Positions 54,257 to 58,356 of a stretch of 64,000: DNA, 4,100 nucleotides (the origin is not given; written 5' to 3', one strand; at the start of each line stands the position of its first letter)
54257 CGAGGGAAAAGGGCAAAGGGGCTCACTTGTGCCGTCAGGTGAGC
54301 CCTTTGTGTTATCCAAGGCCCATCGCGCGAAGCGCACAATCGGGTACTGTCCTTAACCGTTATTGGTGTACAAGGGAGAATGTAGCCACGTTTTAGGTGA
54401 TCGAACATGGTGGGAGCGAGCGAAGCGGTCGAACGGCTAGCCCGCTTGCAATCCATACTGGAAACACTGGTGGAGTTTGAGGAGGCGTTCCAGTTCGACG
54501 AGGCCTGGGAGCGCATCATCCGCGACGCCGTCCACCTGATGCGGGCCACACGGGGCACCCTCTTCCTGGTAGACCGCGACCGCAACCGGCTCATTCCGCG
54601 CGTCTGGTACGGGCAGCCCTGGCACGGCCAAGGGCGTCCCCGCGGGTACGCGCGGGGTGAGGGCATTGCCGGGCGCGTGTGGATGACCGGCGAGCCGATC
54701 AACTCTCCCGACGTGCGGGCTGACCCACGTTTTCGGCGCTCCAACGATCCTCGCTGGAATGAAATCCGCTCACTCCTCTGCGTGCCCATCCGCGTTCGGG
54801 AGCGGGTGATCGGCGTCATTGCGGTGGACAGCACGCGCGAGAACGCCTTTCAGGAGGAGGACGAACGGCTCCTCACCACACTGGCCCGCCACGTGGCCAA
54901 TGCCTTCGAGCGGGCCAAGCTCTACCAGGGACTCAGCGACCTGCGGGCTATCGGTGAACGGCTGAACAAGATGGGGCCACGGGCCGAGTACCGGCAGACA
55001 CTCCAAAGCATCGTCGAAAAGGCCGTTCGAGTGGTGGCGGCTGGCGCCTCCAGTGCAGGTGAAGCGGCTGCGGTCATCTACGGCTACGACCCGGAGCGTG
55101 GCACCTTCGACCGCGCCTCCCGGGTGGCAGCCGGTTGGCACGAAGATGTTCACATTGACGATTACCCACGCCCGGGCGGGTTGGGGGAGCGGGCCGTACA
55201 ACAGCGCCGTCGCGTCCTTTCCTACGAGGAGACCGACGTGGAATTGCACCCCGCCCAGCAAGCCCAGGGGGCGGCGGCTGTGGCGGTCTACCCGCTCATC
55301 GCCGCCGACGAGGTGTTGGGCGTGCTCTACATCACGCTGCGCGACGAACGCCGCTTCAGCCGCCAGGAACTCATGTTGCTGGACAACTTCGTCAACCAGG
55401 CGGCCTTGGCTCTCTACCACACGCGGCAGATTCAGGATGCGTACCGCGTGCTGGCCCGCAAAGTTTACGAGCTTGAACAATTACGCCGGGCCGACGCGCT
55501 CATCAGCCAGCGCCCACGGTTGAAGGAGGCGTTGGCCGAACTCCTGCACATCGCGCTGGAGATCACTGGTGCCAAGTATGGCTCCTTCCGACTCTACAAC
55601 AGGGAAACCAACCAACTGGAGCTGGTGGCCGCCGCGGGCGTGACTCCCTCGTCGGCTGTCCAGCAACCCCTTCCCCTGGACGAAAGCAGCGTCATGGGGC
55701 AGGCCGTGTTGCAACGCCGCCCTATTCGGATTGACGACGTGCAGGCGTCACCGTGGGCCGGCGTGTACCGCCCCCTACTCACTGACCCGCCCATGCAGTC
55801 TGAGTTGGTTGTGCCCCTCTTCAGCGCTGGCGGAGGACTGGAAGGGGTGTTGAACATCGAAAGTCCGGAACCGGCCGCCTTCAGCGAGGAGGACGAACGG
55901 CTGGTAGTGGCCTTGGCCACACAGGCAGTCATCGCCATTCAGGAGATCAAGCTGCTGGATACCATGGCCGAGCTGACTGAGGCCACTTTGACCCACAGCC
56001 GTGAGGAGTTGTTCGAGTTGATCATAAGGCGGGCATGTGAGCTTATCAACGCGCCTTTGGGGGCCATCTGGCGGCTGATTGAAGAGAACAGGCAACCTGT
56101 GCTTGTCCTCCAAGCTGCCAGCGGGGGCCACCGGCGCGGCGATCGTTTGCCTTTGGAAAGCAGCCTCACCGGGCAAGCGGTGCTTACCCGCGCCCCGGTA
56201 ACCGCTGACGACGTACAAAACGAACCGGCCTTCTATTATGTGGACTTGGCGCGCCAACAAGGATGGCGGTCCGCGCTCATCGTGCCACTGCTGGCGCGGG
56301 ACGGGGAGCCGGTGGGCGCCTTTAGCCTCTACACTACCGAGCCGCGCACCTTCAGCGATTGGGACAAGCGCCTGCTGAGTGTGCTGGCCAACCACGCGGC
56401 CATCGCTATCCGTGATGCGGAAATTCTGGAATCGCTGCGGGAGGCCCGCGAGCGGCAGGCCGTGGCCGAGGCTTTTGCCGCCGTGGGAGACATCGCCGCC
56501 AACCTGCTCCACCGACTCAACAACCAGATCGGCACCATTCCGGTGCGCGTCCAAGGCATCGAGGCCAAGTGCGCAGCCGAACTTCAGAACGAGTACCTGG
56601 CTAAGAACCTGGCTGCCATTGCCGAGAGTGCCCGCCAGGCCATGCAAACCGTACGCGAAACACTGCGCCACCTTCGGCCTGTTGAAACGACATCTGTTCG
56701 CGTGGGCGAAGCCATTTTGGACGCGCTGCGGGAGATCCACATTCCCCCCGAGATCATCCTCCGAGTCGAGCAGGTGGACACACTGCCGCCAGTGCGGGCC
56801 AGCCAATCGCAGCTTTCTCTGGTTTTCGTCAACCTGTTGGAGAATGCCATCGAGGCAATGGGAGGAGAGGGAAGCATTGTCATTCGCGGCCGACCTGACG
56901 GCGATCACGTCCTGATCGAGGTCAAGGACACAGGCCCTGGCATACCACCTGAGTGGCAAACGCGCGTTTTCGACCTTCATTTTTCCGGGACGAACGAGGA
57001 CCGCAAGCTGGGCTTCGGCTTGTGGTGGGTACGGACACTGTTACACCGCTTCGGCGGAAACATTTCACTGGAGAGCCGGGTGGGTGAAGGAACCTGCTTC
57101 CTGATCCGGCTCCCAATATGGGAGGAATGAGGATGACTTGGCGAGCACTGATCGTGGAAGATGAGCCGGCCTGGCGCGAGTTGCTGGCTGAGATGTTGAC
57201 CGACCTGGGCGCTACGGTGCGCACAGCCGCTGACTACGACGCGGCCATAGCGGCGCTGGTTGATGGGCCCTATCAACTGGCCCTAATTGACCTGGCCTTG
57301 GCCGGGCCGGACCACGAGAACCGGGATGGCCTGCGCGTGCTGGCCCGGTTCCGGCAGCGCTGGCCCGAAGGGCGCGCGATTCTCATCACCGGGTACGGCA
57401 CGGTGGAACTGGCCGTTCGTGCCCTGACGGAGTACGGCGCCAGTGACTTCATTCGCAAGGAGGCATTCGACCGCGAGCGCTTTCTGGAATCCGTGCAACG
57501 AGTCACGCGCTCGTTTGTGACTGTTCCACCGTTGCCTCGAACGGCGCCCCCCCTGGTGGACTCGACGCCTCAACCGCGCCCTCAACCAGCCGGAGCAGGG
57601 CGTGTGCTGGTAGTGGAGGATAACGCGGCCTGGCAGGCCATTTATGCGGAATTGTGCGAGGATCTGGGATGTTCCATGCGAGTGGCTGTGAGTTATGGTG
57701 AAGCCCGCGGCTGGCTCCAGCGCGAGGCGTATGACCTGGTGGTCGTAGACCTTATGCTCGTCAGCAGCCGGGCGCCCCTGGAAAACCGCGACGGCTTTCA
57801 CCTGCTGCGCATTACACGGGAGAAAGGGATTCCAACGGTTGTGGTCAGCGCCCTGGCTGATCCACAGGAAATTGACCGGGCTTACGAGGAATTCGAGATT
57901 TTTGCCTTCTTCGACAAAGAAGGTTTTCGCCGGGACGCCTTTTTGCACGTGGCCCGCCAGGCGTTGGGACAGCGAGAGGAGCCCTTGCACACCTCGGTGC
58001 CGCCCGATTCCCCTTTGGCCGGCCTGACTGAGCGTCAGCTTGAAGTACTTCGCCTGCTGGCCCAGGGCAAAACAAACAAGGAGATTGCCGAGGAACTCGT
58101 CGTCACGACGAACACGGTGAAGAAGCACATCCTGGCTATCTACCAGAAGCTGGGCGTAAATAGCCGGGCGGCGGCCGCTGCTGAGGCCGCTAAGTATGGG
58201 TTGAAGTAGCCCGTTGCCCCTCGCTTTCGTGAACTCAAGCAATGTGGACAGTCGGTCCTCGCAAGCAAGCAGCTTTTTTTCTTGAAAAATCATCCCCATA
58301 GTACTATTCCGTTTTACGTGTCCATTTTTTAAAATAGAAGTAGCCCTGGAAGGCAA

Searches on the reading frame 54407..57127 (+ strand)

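Call 72: search_protein_families(library=pfam, proteins=[window:54407-57127:+], max_evalue=0.0001)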
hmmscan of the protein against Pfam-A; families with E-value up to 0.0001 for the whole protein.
window:54407-57127:+ (907 aa): 6 families
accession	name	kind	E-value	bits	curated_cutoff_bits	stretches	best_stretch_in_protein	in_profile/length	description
PF13185.12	GAF_2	-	2.1e-84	281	28.6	4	530-668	2-135/136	GAF domain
PF01590.32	GAF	-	8.1e-69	230.7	22.4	4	31-166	3-132/133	GAF domain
PF13492.12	GAF_3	-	1.1e-51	175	27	4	31-169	3-129/129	GAF domain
PF02518.31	HATPase_c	-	3.3e-22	79.5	26.4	1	800-904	3-109/111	Histidine kinase-, DNA gyrase B-, and HSP90-like ATPase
PF15714.11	SpoVT_C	-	2e-05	25.1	27.5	0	261-321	50-112/128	Stage V sporulation protein T C-terminal, transcription factor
PF11849.14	DUF3369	-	3.3e-05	24.7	27.2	0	122-174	116-166/168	Domain of unknown function (DUF3369)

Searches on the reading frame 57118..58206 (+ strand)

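Call 72: search_protein_families(library=pfam, proteins=[window:57118-58206:+], max_evalue=0.0001)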
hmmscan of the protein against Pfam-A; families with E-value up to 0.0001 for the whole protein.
window:57118-58206:+ (363 aa): 4 families
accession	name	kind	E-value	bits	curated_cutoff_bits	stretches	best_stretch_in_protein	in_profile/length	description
PF00072.30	Response_reg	-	4.4e-30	104.5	30.2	2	11-126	2-110/111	Response regulator receiver domain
PF00196.25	GerE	-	9.7e-19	67.2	23.5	1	303-355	3-55/57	Bacterial regulatory proteins, luxR family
PF08281.18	Sigma70_r4_2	-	8.7e-07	28.9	25.7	1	300-344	8-53/54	Sigma-70, region 4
PF13384.12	HTH_23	-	3.9e-06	26.9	24.6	0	306-346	6-45/50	Homeodomain-like domain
